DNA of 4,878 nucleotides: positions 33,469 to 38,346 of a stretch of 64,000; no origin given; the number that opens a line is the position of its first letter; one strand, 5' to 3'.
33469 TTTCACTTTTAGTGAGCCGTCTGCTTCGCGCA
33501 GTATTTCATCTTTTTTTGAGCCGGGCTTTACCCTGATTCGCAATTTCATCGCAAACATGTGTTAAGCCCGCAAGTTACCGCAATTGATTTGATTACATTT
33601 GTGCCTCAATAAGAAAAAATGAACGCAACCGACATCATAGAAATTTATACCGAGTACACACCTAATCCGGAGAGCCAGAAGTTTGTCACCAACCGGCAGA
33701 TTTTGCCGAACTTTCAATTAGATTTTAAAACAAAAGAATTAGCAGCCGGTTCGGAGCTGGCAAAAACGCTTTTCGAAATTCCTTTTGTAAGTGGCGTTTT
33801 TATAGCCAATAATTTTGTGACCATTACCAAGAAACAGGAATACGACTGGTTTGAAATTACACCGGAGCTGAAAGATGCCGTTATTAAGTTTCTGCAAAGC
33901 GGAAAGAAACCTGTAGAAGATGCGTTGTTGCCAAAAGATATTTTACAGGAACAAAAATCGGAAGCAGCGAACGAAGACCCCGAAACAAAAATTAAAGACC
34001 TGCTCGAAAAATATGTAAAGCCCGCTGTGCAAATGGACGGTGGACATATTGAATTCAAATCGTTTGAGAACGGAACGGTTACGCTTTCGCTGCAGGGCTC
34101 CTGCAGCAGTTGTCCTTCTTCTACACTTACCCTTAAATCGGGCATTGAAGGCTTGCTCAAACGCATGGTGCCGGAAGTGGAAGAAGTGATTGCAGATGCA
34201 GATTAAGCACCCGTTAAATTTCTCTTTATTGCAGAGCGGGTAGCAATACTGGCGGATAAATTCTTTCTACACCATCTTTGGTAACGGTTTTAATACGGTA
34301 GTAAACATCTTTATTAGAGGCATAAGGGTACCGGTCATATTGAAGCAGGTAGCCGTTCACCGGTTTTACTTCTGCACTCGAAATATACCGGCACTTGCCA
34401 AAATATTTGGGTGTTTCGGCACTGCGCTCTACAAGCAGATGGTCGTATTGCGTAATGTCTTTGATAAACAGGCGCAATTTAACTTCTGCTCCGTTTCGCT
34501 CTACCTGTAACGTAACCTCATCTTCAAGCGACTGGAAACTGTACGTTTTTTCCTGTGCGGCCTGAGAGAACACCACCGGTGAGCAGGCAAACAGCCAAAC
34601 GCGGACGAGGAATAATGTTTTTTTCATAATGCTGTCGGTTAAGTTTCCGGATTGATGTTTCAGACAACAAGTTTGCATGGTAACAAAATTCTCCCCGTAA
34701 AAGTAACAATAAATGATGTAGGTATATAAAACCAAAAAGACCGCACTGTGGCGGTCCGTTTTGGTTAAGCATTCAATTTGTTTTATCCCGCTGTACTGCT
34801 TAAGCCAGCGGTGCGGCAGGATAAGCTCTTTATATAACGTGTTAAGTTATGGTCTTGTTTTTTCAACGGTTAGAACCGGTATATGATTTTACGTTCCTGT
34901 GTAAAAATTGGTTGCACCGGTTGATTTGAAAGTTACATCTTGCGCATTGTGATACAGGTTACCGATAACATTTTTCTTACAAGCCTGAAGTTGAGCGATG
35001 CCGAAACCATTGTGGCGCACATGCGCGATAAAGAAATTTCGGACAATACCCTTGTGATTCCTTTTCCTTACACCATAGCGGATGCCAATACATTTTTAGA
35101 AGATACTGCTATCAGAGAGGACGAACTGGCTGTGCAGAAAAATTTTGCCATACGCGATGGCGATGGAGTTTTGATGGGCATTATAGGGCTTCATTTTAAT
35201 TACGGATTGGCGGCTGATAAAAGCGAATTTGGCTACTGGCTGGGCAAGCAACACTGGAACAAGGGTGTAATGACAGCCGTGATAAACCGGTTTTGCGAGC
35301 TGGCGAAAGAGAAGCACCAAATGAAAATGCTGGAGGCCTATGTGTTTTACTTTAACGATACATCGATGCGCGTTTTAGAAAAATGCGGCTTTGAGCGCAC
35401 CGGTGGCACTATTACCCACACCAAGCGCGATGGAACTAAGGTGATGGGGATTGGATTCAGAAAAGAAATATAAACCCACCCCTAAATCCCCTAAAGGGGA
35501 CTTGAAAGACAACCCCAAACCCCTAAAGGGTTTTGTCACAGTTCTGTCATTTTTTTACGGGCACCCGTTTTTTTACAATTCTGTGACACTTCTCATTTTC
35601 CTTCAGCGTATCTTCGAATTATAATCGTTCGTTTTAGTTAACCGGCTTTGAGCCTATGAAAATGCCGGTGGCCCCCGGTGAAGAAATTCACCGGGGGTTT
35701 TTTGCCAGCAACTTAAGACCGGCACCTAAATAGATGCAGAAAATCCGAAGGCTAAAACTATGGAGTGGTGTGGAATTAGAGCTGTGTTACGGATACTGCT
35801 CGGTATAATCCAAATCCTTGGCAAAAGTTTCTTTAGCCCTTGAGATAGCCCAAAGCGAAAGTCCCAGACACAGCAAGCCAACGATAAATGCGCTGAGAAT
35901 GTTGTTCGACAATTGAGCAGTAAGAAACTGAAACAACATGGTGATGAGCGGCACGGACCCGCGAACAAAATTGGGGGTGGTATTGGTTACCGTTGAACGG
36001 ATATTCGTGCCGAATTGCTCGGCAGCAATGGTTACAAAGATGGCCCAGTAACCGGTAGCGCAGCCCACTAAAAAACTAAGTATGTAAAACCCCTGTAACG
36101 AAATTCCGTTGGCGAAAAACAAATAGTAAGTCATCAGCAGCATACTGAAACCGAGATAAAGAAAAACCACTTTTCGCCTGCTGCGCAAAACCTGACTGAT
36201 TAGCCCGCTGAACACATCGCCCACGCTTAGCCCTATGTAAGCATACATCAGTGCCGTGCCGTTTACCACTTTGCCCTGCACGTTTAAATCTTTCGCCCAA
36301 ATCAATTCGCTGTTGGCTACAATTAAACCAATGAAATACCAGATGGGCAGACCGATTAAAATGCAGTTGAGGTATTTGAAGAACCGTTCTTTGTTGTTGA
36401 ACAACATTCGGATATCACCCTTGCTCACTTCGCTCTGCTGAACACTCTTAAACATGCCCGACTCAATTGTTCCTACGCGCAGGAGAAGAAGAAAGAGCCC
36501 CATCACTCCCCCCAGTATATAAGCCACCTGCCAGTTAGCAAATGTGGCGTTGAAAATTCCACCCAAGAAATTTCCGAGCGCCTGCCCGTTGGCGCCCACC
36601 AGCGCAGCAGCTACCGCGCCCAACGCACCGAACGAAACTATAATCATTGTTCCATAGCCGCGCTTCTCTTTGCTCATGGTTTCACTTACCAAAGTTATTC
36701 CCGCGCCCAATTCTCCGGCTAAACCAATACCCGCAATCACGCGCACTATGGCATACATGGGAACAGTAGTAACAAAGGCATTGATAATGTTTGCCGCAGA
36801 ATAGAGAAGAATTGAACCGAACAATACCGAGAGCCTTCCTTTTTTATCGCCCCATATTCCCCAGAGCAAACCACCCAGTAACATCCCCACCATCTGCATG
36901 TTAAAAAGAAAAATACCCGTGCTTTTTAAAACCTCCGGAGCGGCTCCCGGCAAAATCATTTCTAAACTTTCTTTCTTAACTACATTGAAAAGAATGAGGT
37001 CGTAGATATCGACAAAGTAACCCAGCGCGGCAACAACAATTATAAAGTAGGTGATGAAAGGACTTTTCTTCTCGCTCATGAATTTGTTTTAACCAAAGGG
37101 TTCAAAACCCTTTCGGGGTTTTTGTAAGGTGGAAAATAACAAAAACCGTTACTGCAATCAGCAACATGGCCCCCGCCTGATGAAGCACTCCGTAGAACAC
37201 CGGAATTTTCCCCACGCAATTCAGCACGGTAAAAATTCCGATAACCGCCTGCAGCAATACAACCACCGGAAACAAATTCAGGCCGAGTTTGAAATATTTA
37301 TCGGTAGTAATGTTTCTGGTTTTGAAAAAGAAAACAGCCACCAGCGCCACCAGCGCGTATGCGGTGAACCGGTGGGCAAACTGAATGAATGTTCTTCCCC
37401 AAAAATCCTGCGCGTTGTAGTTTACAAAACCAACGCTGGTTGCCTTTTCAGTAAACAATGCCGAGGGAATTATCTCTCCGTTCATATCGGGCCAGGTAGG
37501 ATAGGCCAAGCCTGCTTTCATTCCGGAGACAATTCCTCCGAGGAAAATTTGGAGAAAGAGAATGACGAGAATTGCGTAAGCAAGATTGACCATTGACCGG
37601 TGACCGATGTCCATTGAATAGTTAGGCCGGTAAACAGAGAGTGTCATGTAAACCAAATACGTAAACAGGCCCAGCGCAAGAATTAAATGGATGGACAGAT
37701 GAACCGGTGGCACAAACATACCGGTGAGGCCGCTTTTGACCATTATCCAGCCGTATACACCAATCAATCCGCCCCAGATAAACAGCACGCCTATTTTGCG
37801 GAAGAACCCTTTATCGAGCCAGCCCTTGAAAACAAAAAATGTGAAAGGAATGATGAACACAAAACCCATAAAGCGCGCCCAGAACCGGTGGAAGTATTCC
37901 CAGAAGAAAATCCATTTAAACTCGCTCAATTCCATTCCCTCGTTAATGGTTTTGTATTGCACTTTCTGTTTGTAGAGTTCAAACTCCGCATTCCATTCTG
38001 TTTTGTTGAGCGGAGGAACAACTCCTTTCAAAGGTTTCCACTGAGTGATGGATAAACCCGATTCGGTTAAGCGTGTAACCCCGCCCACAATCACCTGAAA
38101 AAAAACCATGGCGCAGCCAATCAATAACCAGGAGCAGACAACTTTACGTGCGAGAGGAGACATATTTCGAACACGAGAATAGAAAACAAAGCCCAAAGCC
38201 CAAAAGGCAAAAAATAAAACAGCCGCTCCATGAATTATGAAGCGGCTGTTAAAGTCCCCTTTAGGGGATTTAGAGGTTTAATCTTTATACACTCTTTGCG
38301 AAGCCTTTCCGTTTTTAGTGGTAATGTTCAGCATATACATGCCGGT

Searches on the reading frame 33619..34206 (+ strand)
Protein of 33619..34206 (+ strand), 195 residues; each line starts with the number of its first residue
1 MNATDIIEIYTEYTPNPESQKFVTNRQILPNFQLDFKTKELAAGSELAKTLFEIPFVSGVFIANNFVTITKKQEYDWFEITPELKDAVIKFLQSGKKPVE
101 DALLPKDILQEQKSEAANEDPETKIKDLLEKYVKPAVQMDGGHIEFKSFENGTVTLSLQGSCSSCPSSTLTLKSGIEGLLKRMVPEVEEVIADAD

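Call 89: search_protein_families(library=pfam, proteins=[window:33619-34206:+])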
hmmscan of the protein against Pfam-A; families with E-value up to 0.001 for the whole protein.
window:33619-34206:+ (195 aa): 2 families
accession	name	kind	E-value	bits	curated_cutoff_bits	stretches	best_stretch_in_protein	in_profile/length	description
PF01106.22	NifU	-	2.4e-26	92.1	27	1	125-191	1-67/67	NifU-like domain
PF08712.16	Nfu_N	-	3.1e-26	91.7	27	1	9-95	1-88/88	Scaffold protein Nfu/NifU N terminal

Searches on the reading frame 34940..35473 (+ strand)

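Call 89: search_protein_families(library=pfam, proteins=[window:34940-35473:+])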
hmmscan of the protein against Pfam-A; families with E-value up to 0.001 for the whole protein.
window:34940-35473:+ (177 aa): 3 families
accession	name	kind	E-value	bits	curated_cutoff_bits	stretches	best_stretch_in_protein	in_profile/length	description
PF13302.13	Acetyltransf_3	-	3.4e-22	80.1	25.4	1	11-152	2-138/138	Acetyltransferase (GNAT) domain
PF00583.31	Acetyltransf_1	-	6.6e-10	39.7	20.7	1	67-151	34-116/116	Acetyltransferase (GNAT) family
PF13420.13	Acetyltransf_4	-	2.3e-09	37.9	24.3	1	14-163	2-146/155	Acetyltransferase (GNAT) domain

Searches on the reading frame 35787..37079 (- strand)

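Call 89: search_protein_families(library=pfam, proteins=[window:35787-37079:-])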
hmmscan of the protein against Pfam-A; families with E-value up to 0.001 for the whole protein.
window:35787-37079:- (430 aa): 2 families
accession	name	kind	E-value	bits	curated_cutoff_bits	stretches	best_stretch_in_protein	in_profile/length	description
PF07690.21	MFS_1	-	1.4e-22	80.5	33.4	1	55-365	34-332/347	Major Facilitator Superfamily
PF00083.30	Sugar_tr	-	4.2e-12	46.1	22.3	1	15-207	3-194/452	Sugar (and other) transporter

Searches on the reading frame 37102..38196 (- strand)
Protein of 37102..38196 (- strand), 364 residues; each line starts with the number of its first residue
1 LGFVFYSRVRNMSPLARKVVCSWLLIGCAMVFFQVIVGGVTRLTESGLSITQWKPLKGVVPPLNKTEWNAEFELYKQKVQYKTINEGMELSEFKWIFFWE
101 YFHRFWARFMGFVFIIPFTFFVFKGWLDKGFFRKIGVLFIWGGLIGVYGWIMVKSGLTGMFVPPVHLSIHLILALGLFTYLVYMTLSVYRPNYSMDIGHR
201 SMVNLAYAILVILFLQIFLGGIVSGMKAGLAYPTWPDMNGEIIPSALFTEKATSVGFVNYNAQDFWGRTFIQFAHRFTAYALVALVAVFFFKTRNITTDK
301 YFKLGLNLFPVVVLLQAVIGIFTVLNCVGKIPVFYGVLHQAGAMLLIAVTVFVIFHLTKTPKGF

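Call 89: search_protein_families(library=pfam, proteins=[window:37102-38196:-])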
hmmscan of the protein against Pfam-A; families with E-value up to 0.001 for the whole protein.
window:37102-38196:- (364 aa): 1 family
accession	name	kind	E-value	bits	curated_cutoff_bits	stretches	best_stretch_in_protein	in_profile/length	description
PF02628.20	COX15-CtaA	-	3.6e-84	283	29.9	1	23-351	3-322/322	Cytochrome oxidase assembly protein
